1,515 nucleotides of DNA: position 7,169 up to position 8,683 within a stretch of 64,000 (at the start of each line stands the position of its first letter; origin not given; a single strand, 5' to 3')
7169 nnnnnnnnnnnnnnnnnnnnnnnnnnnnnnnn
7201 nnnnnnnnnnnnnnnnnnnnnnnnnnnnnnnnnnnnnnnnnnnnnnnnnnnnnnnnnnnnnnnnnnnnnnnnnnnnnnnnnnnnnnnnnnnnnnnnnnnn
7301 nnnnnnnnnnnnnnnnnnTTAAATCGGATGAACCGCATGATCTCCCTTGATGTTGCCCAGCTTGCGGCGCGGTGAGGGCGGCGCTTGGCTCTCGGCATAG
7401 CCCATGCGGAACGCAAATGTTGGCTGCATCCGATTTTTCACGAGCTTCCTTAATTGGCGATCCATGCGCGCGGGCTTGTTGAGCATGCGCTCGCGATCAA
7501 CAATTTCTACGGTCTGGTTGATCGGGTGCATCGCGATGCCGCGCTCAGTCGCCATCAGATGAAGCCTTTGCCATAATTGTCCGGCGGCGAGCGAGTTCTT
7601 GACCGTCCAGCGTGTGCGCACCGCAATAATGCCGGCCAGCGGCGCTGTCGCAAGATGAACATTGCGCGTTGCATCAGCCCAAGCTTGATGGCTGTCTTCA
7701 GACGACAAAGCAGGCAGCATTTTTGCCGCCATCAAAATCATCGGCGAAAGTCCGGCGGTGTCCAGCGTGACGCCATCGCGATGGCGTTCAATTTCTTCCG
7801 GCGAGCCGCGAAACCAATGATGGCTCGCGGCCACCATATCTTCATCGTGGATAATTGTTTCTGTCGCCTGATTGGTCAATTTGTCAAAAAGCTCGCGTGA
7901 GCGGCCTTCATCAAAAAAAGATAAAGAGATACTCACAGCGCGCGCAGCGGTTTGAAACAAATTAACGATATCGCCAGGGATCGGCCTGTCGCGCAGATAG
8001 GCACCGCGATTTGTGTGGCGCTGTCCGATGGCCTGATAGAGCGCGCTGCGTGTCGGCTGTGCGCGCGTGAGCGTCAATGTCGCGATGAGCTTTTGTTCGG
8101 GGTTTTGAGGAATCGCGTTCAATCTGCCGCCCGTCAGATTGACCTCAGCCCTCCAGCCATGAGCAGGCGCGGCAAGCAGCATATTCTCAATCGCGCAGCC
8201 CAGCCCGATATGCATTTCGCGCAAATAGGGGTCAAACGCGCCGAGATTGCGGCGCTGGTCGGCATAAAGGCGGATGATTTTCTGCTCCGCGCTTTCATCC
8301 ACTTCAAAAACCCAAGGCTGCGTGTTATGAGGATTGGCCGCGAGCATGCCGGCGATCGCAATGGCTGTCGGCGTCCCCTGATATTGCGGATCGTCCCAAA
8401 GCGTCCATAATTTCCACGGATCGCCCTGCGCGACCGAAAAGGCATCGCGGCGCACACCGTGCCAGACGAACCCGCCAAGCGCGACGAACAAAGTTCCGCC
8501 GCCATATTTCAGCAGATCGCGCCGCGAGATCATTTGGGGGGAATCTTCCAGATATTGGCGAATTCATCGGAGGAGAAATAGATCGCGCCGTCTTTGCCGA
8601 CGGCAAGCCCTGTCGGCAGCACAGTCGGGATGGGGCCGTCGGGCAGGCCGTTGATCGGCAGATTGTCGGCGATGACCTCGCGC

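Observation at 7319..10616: Translationally coupled three-gene operon: HIT hydrolase, beta-propeller lipoprotein and Tat-exported nitroreductase-like protein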

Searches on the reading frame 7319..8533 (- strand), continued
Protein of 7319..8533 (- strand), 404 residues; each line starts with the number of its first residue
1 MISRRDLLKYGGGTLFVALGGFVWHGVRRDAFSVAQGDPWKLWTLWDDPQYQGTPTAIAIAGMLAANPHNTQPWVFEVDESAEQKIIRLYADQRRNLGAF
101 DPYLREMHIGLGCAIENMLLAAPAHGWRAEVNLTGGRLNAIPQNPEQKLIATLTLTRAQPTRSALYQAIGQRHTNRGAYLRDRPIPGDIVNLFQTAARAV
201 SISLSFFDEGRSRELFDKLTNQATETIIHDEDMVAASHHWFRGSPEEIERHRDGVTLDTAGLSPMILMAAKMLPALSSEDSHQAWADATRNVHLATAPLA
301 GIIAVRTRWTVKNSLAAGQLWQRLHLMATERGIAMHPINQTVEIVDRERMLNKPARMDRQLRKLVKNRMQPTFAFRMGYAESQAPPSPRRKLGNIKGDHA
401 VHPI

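Call 59: list_cluster_members(proteins=[P0001, P0121, P0123])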
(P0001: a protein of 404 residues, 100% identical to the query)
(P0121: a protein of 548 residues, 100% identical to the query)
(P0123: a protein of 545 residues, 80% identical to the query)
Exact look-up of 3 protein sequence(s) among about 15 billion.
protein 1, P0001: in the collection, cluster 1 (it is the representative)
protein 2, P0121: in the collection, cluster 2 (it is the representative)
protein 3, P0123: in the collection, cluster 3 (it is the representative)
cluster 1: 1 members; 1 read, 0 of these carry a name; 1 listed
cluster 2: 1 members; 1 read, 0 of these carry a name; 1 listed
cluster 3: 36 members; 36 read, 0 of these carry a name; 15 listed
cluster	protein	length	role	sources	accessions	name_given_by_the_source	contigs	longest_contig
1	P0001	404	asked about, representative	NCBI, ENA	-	-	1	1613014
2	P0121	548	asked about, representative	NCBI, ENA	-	-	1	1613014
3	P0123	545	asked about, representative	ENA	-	-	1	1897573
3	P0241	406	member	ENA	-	-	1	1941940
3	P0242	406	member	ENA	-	-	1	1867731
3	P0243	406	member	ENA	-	-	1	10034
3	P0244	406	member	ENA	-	-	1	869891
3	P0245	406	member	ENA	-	-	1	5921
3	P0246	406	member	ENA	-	-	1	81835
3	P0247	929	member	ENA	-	-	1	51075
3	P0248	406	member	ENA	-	-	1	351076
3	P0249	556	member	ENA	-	-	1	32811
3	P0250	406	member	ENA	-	-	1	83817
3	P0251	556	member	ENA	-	-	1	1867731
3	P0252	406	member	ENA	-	-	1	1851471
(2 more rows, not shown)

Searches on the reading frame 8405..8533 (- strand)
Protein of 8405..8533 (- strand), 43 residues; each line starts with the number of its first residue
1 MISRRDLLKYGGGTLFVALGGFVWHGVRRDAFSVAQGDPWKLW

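Call 47: search_protein_families(library=ncbifam, proteins=[window:8405-8533:-], max_evalue=10)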
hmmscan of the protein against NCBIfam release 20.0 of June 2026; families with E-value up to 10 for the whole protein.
seq(43 aa): 1 family
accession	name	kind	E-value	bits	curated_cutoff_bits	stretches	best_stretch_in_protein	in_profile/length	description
TIGR01409.1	TAT_signal_seq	domain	0.1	13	16.7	1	2-22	1-20/29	twin-arginine translocation signal domain-containing protein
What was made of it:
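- The Tat-signal models are the top hit for all six N-termini tested, and three homologues exceed the TIGR01409 cutoff (call 47).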

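Call 48: search_protein_families(library=pfam, proteins=[window:8405-8533:-], max_evalue=10)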
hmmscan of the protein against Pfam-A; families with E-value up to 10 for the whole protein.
seq(43 aa): 1 family
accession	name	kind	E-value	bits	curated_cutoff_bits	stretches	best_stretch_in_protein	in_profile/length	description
PF10518.14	TAT_signal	-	0.0041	17.4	22.7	1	1-14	1-14/21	TAT (twin-arginine translocation) pathway signal sequence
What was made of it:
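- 8426..8533 (-): Tat-like N-terminal signal or anchor (residues 1-36): SRRDLLK, a Gly/Ala-rich h-region, and a possible SVA/Q cleavage site. TIGR01409 and PF10518 are the top hits but fall below cutoff for the window's own sequence (calls 47, 48).
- On Tat (twin-arginine) substrates: Three of five homologues tested pass TIGR01409 (calls 47, 48).
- The window's own N-terminus scores below the curated Tat-signal cutoffs (calls 47, 48).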
